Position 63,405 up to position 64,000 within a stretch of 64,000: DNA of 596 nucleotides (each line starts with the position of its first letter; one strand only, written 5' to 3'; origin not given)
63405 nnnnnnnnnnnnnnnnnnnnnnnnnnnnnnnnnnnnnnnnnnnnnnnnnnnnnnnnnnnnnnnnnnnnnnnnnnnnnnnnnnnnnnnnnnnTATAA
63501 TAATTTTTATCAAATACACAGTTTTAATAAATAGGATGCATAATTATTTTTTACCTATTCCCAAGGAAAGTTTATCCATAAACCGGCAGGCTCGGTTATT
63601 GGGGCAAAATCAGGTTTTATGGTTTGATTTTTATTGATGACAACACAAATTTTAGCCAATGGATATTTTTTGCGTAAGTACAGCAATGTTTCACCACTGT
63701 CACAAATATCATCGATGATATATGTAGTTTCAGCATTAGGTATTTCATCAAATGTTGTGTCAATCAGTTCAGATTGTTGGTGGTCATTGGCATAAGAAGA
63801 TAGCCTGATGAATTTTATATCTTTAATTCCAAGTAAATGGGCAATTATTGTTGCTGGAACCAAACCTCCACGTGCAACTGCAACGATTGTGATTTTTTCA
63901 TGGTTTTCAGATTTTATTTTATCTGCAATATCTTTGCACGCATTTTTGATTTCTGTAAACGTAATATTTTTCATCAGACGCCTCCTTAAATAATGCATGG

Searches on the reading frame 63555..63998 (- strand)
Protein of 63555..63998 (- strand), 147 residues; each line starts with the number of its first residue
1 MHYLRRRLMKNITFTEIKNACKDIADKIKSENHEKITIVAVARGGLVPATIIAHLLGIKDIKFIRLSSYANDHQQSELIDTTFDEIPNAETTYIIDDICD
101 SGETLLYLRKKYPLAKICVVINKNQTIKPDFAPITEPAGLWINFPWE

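Call 73: search_protein_families(library=pfam, proteins=[window:63555-63998:-], max_evalue=0.001)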
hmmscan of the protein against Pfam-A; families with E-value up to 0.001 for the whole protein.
window:63555-63998:- (147 aa): 1 family
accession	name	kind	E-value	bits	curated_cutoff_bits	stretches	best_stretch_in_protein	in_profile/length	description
PF00156.33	Pribosyltran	-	1.2e-16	60.9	26.3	1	16-135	4-138/158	Phosphoribosyl transferase domain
